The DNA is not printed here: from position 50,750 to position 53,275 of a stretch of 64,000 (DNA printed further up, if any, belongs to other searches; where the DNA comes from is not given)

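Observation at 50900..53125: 741-aa AT-rich orphan protein with a PD-(D/E)xK/NERD-like core: candidate single-gene defence factor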

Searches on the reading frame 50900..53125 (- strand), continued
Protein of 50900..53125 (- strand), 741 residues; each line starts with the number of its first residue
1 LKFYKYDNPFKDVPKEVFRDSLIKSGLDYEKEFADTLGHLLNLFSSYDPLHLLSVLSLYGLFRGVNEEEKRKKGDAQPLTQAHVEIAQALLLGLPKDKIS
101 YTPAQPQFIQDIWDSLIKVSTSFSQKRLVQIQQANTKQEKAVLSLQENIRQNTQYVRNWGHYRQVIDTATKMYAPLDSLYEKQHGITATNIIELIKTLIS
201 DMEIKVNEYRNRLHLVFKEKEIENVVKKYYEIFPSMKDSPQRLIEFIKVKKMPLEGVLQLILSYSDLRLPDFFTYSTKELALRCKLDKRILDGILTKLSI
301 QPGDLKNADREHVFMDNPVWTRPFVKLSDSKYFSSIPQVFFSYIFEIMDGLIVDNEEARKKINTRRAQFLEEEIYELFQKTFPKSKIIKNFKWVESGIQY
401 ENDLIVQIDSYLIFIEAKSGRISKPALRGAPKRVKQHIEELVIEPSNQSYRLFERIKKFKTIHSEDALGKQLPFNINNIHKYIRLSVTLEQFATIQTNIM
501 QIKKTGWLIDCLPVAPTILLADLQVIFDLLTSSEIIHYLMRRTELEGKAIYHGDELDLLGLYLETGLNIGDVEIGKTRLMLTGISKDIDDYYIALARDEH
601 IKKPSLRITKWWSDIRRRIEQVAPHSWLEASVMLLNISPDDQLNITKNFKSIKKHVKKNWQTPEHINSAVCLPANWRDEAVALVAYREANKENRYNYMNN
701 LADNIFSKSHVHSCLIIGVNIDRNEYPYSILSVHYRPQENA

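Call 52: fold_search(model_id=the predicted structure, library=viral)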
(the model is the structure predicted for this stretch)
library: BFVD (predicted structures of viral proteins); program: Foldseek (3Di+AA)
matches with E <= 10: 530; with E <= 0.001: 0
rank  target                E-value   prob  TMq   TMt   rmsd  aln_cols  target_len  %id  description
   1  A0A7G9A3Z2            4.1e-03  0.94  0.12  0.25  17.9       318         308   10  Uncharacterized protein [Bacteriophage sp.]
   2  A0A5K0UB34            6.2e-03  0.93  0.15  0.24  26.0       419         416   13  Uncharacterized protein [Yasminevirus sp. GU-2018]
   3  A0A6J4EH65            1.7e-02  0.94  0.10  0.28  11.0       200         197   14  (no name in the UniProt tables at hand)
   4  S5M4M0                2.7e-02  0.84  0.14  0.30  14.5       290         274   11  Uncharacterized protein [Bacillus phage JL]
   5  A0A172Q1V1            4.7e-02  0.93  0.14  0.42   7.4       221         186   11  Uncharacterized protein [Escherichia phage MX01]
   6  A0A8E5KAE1            5.4e-02  0.82  0.09  0.13  13.1       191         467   14  (no name in the UniProt tables at hand)
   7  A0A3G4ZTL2            5.6e-02  0.82  0.10  0.15  12.9       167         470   11  Treble clef zinc finger domain-containing protein [Barrevirus sp.]
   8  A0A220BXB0            7.7e-02  0.57  0.08  0.16  14.8       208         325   10  (no name in the UniProt tables at hand)
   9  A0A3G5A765            9.2e-02  0.13  0.09  0.11  27.2       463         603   14  C2H2-type domain-containing protein [Harvfovirus sp.]
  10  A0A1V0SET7            1.0e-01  0.20  0.07  0.08  21.3       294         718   13  DNA 3'-5' helicase [Hokovirus HKV1]
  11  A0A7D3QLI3            1.1e-01  0.33  0.08  0.16  17.8       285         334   12  (no name in the UniProt tables at hand)
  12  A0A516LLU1            1.1e-01  0.04  0.07  0.07  35.0       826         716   11  (no name in the UniProt tables at hand)
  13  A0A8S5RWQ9            1.2e-01  0.82  0.12  0.29   9.5       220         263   13  Nuclease-related domain protein [Siphoviridae sp. ctHip2]
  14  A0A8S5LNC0            1.2e-01  0.92  0.08  0.30   7.8       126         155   19  Holliday junction resolvase [Siphoviridae sp. ctsf32]
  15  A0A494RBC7            1.3e-01  0.90  0.10  0.41   9.2       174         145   12  (no name in the UniProt tables at hand)
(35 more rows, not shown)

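Call 53: search_protein_families(library=pfam, proteins=[L047:13304-16498:+, L047:10235-11272:+, L085:12798-15989:+, L085:10241-11314:+, L085:4199-5716:+, L085:5976-7529:+, L029:10274-13474:+, L029:5040-6746:+, L029:6739-7899:+, L079:3407-5233:+], max_evalue=0.0001)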
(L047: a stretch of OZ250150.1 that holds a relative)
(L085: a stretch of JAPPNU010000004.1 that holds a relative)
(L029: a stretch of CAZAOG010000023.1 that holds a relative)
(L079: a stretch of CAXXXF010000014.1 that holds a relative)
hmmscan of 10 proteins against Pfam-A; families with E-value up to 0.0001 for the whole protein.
L047:13304-16498:+ (1064 aa): 5 families
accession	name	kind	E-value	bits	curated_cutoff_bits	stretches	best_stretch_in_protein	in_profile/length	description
PF11867.13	T1RH-like_C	-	1.8e-137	458.6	26.8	1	733-1058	1-327/329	Type I restriction enzyme HindI endonuclease subunit-like, C-terminal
PF18766.7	SWI2_SNF2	-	1.8e-77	260.4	26.7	1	271-548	1-220/221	SWI2/SNF2 ATPase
PF04313.20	HSDR_N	-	5.5e-49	167.2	25.1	1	4-211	2-197/198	Type I restriction enzyme R protein N terminus (HSDR_N)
PF22679.2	T1R_D3-like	-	2.7e-20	73.8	27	1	649-716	87-156/158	Type I restriction enzyme subunit R domain 3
PF04851.21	ResIII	-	4.8e-18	66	22.5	1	315-481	22-163/164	Type III restriction enzyme, res subunit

L047:10235-11272:+ (345 aa): 0 families

L085:12798-15989:+ (1063 aa): 5 families
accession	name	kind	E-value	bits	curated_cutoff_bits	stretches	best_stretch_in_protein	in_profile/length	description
PF11867.13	T1RH-like_C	-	1.5e-137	458.8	26.8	1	732-1057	1-327/329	Type I restriction enzyme HindI endonuclease subunit-like, C-terminal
PF18766.7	SWI2_SNF2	-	8.1e-80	268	26.7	1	287-547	1-220/221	SWI2/SNF2 ATPase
PF04313.20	HSDR_N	-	1.2e-51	175.8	25.1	1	20-227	2-197/198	Type I restriction enzyme R protein N terminus (HSDR_N)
PF22679.2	T1R_D3-like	-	2e-21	77.5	27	1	648-715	87-156/158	Type I restriction enzyme subunit R domain 3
PF04851.21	ResIII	-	1.4e-20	74.3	22.5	1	331-480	22-163/164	Type III restriction enzyme, res subunit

L085:10241-11314:+ (357 aa): 0 families

L085:4199-5716:+ (505 aa): 1 family
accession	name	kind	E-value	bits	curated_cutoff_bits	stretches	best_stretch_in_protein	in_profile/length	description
PF13638.12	PIN_4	-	2.3e-09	38.1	21.9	1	11-152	4-128/132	PIN domain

L085:5976-7529:+ (517 aa): 0 families

L029:10274-13474:+ (1066 aa): 4 families
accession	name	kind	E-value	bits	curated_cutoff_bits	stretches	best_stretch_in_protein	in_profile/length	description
PF18766.7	SWI2_SNF2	-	7.8e-73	245.2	26.7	1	309-534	1-220/221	SWI2/SNF2 ATPase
PF04313.20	HSDR_N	-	3.7e-40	138.3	25.1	1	6-213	2-192/198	Type I restriction enzyme R protein N terminus (HSDR_N)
PF22679.2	T1R_D3-like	-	1.6e-21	77.8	27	1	604-710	38-156/158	Type I restriction enzyme subunit R domain 3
PF04851.21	ResIII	-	4.5e-18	66.1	22.5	1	306-468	4-162/164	Type III restriction enzyme, res subunit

L029:5040-6746:+ (568 aa): 3 families
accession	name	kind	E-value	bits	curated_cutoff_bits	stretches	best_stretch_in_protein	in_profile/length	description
PF21247.3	Fic-like_C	-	2.8e-51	171.7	27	2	493-554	1-63/64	Filamentation induced by cAMP protein Fic-like, C-terminal domain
PF04326.19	SLFN_AlbA_2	-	7.2e-18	65.7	25.3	1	14-125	1-114/118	Schlafen, AlbA_2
PF13749.12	HATPase_c_4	-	5.4e-07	30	26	1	305-386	5-88/89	Putative ATP-dependent DNA helicase recG C-terminal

L029:6739-7899:+ (386 aa): 1 family
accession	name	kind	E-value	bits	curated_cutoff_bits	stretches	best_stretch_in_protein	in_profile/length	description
PF01420.25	Methylase_S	-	1.2e-16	61.9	22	1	45-179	42-164/168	Type I restriction modification DNA specificity domain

L079:3407-5233:+ (608 aa): 2 families
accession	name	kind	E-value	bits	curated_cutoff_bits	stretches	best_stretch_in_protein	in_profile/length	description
PF04326.19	SLFN_AlbA_2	-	3.6e-18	66.7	25.3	1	44-164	1-117/118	Schlafen, AlbA_2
PF13749.12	HATPase_c_4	-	3.8e-18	65.7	26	1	332-418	1-78/89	Putative ATP-dependent DNA helicase recG C-terminal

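Call 56: search_protein_families(library=pfam, alignment_id=A3, max_evalue=0.00001)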
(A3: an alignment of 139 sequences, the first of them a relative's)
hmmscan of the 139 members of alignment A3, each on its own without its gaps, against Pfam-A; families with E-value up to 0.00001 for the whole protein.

A. member 1, L012:10857-11867:+ (336 aa): 0 families

B. families by the number of members that match (of 139 scanned): 148 families (the first 25 are shown)
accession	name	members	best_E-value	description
PF07669.17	Eco57I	4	7.3e-19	Eco57I restriction-modification methylase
PF00990.26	GGDEF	3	2.2e-43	Diguanylate cyclase, GGDEF domain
PF00078.32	RVT_1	3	9.1e-20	Reverse transcriptase (RNA-dependent DNA polymerase)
PF02384.22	N6_Mtase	2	5.6e-103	N-6 DNA Methylase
PF04326.19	SLFN_AlbA_2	2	7.2e-18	Schlafen, AlbA_2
PF13289.12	SIR2_2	2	1.1e-17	SIR2-like domain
PF13508.13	Acetyltransf_7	2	7.4e-10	Acetyltransferase (GNAT) domain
PF00476.26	DNA_pol_A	1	3.1e-151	DNA polymerase family A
PF07759.17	DUF1615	1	4.3e-121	Protein of unknown function (DUF1615)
PF01295.23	Adenylate_cycl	1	3.5e-118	Adenylate cyclase, class-I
PF20254.3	DMFA2_C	1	1.3e-116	N,N-dimethylformamidase beta subunit-like, C-terminal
PF06245.16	DUF1015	1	3.9e-111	Protein of unknown function (DUF1015)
PF02786.22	CPSase_L_D2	1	1.8e-107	Carbamoyl-phosphate synthase L chain, ATP binding domain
PF02601.20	Exonuc_VII_L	1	2.9e-104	Exonuclease VII, large subunit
PF07505.17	DUF5131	1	5e-100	Protein of unknown function (DUF5131)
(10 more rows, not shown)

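Call 57: get_annotated_region(hit=H2, flank=6000)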
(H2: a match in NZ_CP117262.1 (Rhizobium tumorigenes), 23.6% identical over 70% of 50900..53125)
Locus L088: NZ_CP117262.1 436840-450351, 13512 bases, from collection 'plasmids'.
description: Rhizobium tumorigenes strain 932 plasmid pRt932, complete sequence
organism: Rhizobium tumorigenes (NCBI taxid 2041385)
taxonomy: Bacteria; Pseudomonadota; Alphaproteobacteria; Hyphomicrobiales; Rhizobiaceae; Rhizobium; Rhizobium tumorigenes
host: -; source: Rubus sp.,pure bacterial culture,Aerial tumor; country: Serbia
typing (MOB-suite, as given by PLSDB): non-mobilizable
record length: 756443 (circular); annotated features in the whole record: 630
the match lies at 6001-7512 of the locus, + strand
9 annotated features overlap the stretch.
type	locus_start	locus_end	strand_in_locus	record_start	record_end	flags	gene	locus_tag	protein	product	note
CDS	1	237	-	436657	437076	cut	-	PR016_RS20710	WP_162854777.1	MarR family transcriptional regulator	GO:0006355 - regulation of DNA-templated transcription [Evidence IEA]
CDS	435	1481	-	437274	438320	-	-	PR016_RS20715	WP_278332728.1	substrate-binding domain-containing protein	-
CDS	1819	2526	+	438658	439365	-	-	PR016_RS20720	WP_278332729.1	cysteine hydrolase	-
CDS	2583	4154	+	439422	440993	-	-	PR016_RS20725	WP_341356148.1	amidase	-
CDS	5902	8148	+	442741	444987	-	-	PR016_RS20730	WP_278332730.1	hypothetical protein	-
CDS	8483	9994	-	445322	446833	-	-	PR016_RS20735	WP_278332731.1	hypothetical protein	-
CDS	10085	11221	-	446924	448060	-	-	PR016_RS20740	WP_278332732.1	DNA adenine methylase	GO:0032775 - DNA methylation on adenine [Evidence IEA]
CDS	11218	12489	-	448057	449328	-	-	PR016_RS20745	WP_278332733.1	hypothetical protein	-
CDS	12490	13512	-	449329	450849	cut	-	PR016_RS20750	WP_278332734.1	DGQHR domain-containing protein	-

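Call 58: get_annotated_region(hit=H4, flank=6000)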
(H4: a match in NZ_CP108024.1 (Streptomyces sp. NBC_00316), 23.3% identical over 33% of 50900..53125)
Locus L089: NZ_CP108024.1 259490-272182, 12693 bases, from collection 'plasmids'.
description: Streptomyces sp. NBC_00316 plasmid unnamed1, complete sequence
organism: Streptomyces sp. NBC_00316 (NCBI taxid 2975710)
taxonomy: Bacteria; Actinomycetota; Actinomycetes; Kitasatosporales; Streptomycetaceae; Streptomyces; Streptomyces sp. NBC 00316
host: -; source: -; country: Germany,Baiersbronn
typing (MOB-suite, as given by PLSDB): non-mobilizable; replicon rep_cluster_1910
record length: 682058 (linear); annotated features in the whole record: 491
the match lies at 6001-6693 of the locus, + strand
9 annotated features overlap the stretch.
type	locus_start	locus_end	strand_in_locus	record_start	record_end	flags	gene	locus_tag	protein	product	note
CDS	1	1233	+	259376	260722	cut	-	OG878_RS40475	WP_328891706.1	6-phospho-beta-glucosidase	GO:0005975 - carbohydrate metabolic process [Evidence IEA]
CDS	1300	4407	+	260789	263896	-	-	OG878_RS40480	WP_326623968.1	glycoside hydrolase family 38 C-terminal domain-containing protein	GO:0006013 - mannose metabolic process [Evidence IEA]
CDS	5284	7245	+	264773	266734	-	-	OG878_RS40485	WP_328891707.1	hypothetical protein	-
CDS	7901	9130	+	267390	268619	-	-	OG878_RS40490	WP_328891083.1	IS110 family transposase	-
CDS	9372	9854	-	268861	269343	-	-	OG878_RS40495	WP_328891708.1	cupin domain-containing protein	-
CDS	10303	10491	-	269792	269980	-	-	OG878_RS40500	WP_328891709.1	hypothetical protein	-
CDS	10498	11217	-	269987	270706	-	-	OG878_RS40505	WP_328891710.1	transposase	-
CDS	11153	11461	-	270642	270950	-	-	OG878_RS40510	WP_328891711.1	hypothetical protein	-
CDS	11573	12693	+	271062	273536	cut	-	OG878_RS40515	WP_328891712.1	SpoIIE family protein phosphatase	-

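Call 59: get_annotated_region(hit=H5, flank=6000)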
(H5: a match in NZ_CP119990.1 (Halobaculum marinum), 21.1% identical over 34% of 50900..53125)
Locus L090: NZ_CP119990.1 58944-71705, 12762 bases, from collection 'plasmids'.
description: Halobaculum sp. DT55 plasmid unnamed1, complete sequence
organism: Halobaculum marinum (NCBI taxid 3031996)
taxonomy: Archaea; Euryarchaeota; Halobacteria; Halobacteriales; Haloferacaceae; Halobaculum; Halobaculum marinum
host: -; source: cell culture,sediment; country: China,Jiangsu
typing (MOB-suite, as given by PLSDB): non-mobilizable
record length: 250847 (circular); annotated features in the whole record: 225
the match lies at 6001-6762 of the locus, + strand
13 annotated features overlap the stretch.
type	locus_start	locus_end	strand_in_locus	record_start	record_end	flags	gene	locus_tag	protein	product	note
CDS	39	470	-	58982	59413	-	-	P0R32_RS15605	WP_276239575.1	hypothetical protein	-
CDS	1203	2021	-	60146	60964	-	-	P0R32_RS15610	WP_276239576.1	hypothetical protein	-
CDS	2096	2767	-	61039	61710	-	-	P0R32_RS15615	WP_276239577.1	hypothetical protein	-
CDS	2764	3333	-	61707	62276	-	-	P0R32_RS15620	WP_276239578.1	hypothetical protein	-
CDS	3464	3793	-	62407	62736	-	-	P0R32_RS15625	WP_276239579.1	hypothetical protein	-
CDS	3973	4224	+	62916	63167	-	-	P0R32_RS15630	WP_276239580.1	winged-helix domain-containing protein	-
CDS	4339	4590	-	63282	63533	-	-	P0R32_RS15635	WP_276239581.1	hypothetical protein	-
CDS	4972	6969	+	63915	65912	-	-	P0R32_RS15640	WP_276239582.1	hypothetical protein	-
CDS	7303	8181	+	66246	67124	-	-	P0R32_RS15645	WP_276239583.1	hypothetical protein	-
CDS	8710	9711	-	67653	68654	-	-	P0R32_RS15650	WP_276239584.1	AAA family ATPase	-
CDS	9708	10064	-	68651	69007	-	-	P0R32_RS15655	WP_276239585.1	hypothetical protein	-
CDS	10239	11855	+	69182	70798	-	-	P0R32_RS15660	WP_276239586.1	hypothetical protein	-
CDS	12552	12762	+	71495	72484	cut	-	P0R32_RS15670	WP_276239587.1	MBL fold metallo-hydrolase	-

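Call 63: find_encoding_contigs(protein=P0018, flank=10000, max_places=2)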
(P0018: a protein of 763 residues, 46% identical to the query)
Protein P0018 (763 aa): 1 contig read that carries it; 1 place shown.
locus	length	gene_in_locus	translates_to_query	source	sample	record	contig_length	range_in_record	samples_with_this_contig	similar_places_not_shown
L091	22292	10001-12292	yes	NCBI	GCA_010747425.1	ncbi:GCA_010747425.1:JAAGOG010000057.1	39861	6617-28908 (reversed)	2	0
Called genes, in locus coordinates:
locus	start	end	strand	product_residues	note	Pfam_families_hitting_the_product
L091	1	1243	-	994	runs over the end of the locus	PF00133:tRNA-synt_1, PF09334:tRNA-synt_1g (weak), PF13603:tRNA-synt_1_2 (weak), PF09334:tRNA-synt_1g (weak), PF08264:Anticodon_1, PF14159:CAAD, PF10458:Val_tRNA-synt_C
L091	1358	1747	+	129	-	PF13366:PDDEXK_3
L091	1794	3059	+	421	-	PF07690:MFS_1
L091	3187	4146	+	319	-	PF01869:BcrAD_BadFG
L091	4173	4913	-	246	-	PF01738:DLH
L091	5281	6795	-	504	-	PF03321:GH3, PF23571:GH3_M, PF23572:GH3_C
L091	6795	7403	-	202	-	PF14602:Hexapep_2 (faint), PF00132:Hexapep (weak)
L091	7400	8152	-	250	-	PF04116:FA_hydroxylase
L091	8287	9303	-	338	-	PF00355:Rieske, PF19112:VanA_C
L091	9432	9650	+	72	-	-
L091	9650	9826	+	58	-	PF13470:PIN_3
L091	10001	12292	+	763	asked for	-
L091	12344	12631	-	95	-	PF00111:Fer2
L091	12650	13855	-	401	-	PF28091:CylC-like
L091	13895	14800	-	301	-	-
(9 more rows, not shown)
